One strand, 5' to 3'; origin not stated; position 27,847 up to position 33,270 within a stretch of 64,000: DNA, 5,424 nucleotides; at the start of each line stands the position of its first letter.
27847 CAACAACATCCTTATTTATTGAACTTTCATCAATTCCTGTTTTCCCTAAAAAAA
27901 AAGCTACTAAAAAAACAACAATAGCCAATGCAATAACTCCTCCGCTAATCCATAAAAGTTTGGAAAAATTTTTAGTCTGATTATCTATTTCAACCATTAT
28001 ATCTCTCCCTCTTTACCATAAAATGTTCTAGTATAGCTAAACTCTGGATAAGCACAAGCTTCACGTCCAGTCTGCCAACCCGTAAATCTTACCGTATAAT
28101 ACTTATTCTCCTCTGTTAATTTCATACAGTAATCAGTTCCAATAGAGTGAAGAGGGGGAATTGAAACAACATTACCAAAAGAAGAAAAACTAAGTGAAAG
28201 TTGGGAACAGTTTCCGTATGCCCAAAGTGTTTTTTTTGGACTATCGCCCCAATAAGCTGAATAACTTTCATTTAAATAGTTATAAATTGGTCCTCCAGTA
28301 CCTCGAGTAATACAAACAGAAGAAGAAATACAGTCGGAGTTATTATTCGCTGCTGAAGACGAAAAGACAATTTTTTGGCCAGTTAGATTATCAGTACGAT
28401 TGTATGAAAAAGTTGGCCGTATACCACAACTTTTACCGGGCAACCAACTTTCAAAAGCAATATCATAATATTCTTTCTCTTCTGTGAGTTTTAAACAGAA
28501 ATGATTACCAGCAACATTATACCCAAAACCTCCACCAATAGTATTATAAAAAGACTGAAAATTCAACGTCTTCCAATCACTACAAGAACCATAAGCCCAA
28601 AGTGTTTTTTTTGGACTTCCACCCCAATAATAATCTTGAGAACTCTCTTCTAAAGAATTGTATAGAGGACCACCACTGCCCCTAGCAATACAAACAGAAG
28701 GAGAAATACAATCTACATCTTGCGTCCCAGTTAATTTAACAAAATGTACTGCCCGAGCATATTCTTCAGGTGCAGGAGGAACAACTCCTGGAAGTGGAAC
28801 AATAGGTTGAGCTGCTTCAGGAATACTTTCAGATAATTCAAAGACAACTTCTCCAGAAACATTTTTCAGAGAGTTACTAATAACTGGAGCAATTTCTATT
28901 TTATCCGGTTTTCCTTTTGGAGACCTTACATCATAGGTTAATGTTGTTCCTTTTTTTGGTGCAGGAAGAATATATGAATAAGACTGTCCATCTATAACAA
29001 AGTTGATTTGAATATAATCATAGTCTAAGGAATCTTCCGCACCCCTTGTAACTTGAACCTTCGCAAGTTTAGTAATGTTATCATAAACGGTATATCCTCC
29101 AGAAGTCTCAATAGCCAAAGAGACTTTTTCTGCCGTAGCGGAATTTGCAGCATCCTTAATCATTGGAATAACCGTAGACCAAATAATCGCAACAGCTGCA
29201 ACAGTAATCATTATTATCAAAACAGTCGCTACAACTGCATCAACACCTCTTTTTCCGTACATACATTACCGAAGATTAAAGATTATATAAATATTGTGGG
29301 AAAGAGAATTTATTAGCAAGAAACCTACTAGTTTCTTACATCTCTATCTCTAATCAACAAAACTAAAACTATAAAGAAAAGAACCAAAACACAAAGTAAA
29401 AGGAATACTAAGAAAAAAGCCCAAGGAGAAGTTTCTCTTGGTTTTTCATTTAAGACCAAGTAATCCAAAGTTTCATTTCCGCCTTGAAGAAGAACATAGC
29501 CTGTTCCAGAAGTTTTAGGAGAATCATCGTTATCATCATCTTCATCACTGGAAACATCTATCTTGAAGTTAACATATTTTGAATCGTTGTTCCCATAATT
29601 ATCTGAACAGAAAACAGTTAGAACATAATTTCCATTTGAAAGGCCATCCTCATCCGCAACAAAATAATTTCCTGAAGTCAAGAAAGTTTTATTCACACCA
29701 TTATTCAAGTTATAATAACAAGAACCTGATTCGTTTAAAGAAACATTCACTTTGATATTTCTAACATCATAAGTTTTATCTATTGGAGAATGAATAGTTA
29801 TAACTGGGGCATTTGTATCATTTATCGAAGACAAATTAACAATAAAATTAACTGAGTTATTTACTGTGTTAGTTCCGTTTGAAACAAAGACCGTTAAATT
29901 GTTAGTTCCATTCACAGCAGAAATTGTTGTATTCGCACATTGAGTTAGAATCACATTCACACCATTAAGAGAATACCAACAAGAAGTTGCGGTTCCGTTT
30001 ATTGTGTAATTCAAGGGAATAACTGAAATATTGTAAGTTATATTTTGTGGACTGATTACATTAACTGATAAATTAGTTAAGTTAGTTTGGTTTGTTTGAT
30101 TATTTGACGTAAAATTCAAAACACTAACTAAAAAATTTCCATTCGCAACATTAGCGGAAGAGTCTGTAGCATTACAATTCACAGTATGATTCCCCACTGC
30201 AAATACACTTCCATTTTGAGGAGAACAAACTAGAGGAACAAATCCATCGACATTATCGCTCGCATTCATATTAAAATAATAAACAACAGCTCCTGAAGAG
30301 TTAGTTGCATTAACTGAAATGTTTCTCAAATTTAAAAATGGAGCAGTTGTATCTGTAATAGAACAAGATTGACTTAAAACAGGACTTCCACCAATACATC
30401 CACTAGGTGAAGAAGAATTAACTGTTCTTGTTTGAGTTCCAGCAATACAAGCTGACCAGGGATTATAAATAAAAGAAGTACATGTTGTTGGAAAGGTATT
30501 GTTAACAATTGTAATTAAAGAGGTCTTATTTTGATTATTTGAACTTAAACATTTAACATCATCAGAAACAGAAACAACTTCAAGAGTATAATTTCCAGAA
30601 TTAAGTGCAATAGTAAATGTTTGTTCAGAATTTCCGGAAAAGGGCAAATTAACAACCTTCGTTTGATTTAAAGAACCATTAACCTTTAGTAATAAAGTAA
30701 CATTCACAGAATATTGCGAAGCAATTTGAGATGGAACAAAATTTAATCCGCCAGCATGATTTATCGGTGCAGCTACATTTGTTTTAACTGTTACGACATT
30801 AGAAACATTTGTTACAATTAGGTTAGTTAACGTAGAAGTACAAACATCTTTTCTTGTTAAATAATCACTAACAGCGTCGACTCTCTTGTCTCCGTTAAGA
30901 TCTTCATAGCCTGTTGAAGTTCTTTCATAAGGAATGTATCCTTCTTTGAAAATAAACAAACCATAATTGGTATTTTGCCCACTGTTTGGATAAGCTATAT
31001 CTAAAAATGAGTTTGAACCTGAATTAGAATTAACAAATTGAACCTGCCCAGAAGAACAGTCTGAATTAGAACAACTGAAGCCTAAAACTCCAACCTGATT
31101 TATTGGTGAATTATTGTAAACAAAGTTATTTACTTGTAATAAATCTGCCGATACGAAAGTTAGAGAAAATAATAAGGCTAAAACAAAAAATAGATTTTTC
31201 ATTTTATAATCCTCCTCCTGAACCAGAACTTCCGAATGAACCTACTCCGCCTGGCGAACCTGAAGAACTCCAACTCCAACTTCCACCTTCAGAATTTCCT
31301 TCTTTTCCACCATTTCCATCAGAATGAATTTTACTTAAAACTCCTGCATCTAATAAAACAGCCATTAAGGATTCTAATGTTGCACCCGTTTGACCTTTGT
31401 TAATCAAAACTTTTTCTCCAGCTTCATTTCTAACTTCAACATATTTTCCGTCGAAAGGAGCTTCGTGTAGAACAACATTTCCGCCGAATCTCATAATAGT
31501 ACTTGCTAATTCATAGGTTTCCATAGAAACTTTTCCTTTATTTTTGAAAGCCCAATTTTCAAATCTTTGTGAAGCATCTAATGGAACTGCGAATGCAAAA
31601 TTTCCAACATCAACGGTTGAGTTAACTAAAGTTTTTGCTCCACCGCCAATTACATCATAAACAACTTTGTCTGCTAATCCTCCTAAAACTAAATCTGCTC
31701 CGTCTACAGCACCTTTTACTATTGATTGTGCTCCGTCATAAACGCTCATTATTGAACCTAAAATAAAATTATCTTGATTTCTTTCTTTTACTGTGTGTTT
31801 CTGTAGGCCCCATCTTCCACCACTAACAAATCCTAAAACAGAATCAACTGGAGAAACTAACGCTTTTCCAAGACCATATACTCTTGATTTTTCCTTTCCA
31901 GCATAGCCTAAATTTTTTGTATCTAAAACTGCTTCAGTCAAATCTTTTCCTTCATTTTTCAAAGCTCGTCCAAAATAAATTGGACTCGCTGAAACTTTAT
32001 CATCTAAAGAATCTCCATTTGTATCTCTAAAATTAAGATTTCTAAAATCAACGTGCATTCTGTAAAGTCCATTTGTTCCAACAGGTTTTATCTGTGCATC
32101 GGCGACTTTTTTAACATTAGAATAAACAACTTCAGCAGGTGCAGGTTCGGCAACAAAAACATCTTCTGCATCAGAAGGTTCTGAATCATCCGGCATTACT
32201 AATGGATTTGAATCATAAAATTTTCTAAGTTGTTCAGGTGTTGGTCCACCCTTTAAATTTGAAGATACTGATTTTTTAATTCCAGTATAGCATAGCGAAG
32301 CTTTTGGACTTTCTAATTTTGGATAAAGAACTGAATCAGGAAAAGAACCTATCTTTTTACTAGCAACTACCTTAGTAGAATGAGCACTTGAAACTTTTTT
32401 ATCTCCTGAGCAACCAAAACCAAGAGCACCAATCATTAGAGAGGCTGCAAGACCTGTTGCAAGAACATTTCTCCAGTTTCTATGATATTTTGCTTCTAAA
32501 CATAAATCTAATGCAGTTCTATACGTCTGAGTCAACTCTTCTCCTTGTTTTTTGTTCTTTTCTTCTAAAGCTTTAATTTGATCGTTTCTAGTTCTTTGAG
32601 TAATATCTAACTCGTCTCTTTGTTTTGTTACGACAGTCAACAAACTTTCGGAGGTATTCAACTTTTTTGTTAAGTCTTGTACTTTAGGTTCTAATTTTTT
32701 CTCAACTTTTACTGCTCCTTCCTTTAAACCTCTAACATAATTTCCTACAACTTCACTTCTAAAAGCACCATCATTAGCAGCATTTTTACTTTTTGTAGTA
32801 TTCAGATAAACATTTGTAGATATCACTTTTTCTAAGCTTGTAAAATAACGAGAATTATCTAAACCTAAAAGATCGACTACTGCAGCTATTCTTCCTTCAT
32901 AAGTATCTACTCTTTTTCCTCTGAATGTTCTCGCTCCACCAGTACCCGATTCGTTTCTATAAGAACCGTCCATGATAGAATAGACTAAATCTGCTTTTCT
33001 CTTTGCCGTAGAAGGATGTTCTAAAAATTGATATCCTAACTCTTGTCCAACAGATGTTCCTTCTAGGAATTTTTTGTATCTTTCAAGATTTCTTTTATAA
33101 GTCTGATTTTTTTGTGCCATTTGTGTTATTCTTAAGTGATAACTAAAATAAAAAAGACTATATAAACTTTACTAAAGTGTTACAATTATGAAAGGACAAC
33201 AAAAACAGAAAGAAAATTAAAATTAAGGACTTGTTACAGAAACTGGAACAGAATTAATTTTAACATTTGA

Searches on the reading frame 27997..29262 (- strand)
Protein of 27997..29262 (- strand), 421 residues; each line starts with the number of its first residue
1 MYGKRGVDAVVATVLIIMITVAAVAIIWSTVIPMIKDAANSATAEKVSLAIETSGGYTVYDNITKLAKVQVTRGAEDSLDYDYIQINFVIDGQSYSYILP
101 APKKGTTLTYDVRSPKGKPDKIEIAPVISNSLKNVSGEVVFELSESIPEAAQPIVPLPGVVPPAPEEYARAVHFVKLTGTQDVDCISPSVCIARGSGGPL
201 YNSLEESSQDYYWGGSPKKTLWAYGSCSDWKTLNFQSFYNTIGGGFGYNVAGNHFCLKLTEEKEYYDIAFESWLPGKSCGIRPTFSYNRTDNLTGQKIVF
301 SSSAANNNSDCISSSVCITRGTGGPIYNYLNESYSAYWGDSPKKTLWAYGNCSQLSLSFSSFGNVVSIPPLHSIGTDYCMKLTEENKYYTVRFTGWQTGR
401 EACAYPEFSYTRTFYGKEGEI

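Call 5: search_protein_families(library=pfam, proteins=[window:27997-29262:-], max_evalue=1)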
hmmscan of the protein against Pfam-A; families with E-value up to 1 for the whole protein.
window:27997-29262:- (421 aa): 6 families
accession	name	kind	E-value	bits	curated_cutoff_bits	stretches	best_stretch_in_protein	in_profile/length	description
PF07790.16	Pilin_N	-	0.0036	18.6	25.2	1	5-59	1-54/78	Archaeal Type IV pilin, N-terminal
PF11434.14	CHIPS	-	0.02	15.2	25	1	36-104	21-85/91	Chemotaxis-inhibiting protein CHIPS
PF23960.2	DUF7289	-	0.024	14.6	27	1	5-48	1-47/238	Family of unknown function (DUF7289)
PF14064.11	HmuY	-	0.051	14.1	27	0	378-410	125-157/157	HmuY protein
PF01666.22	DX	-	0.16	12.9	25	0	294-319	38-64/76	DX module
PF00299.24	Squash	-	0.29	11.7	22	0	308-321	13-26/29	Squash family serine protease inhibitor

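Call 6: search_protein_families(library=ncbifam, proteins=[window:27997-29262:-], max_evalue=1)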
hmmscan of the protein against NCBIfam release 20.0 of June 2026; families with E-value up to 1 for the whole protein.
window:27997-29262:- (421 aa): 3 families
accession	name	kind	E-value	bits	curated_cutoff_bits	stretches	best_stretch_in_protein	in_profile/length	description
NF046073.1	UpsA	equivalog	0.095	12.8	130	1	4-37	1-34/136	pilin subunit UpsA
NF009591.0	PRK13032.1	equivalog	0.22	11.2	303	1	36-105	79-144/149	chemotaxis-inhibiting protein CHIPS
TIGR02537.2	arch_flag_Nterm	domain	0.22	11.1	20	1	5-28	3-26/33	archaellin/type IV pilin N-terminal domain-containing protein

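Call 60: search_protein_families(library=phrogs, proteins=[window:27997-29262:-], max_evalue=0.01)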
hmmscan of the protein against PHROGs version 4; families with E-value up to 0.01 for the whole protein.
window:27997-29262:- (421 aa): 0 families

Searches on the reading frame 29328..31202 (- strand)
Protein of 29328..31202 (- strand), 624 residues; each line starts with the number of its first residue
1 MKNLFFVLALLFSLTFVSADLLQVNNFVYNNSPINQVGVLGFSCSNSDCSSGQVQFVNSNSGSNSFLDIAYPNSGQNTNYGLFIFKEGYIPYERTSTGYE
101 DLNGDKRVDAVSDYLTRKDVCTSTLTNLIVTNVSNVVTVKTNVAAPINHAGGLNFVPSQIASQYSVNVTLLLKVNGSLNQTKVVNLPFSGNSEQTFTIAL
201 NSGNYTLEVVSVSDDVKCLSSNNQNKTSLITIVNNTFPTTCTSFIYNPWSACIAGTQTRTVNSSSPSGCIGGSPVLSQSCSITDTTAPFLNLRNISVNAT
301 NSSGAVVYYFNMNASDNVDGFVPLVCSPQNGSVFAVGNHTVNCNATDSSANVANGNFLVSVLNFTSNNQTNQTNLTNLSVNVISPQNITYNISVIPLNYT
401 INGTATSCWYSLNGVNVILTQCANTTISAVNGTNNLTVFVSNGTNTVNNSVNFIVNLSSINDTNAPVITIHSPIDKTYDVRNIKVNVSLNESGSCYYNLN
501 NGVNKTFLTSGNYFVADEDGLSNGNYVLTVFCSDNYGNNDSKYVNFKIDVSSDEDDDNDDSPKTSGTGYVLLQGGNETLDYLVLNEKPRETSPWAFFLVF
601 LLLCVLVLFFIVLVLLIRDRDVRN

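Call 5: search_protein_families(library=pfam, proteins=[window:29328-31202:-], max_evalue=1)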
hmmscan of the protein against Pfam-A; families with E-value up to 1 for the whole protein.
window:29328-31202:- (624 aa): 3 families
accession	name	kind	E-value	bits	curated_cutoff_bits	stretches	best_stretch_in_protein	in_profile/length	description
PF02494.22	HYR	-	4e-08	33.9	21.7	1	284-361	2-81/81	HYR domain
PF07495.19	Y_Y_Y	-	8.3e-05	22.8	26.6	1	521-548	35-62/65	Y_Y_Y domain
PF19077.6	Big_13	-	0.00068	20.5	27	1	505-549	56-101/102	Bacterial Ig-like domain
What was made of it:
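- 29328..31202 (-): Downstream 624-aa surface glycoprotein-like protein: signal peptide, HYR/Ig-like domains, many N-x-S/T sequons, C-terminal TM anchor. Pfam HYR E = 4e-8 (call 5).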

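Call 6: search_protein_families(library=ncbifam, proteins=[window:29328-31202:-], max_evalue=1)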
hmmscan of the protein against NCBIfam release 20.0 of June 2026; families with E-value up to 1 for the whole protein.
window:29328-31202:- (624 aa): 1 family
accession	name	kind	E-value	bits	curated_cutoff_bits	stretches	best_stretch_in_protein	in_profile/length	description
TIGR02802.1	Pal_lipo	equivalog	0.11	12.6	125.35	0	451-504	2-55/104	peptidoglycan-associated lipoprotein Pal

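Call 60: search_protein_families(library=phrogs, proteins=[window:29328-31202:-], max_evalue=0.01)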
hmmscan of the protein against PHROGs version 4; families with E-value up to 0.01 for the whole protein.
window:29328-31202:- (624 aa): 0 families

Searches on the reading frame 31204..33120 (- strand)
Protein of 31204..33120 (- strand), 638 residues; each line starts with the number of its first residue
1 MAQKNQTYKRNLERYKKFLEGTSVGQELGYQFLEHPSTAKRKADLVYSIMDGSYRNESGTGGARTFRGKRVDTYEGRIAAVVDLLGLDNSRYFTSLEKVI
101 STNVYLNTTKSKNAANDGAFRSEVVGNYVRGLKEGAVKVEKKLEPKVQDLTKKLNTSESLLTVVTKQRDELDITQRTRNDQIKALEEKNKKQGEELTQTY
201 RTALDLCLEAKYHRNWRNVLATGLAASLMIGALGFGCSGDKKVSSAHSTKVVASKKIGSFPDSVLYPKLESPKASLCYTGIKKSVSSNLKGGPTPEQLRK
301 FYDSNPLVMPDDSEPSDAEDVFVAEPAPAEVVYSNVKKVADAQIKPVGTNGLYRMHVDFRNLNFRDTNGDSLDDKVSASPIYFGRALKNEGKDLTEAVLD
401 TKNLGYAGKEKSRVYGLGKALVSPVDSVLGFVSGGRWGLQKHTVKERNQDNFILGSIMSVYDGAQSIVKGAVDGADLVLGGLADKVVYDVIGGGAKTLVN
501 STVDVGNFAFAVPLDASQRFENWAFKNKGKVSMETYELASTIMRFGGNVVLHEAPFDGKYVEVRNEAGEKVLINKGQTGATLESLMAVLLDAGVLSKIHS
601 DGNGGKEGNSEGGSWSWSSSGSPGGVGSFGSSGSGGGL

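Call 5: search_protein_families(library=pfam, proteins=[window:31204-33120:-], max_evalue=1)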
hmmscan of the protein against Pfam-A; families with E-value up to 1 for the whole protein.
window:31204-33120:- (638 aa): 3 families
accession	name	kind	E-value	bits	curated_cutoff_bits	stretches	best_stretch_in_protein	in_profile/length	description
PF08172.17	CASP_C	-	0.07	12.9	28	1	134-198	60-116/252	CASP C terminal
PF01519.22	DUF16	-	0.15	13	40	1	141-208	23-89/104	Protein of unknown function DUF16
PF20857.2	Pgp3_helical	-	0.51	10.6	27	0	490-503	17-30/39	Immunodominant antigen Pgp3, helical domain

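Call 6: search_protein_families(library=ncbifam, proteins=[window:31204-33120:-], max_evalue=1)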
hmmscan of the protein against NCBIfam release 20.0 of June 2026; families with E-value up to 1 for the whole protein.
window:31204-33120:- (638 aa): 0 families

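Call 60: search_protein_families(library=phrogs, proteins=[window:31204-33120:-], max_evalue=0.01)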
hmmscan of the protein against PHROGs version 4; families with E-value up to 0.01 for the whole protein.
window:31204-33120:- (638 aa): 0 families
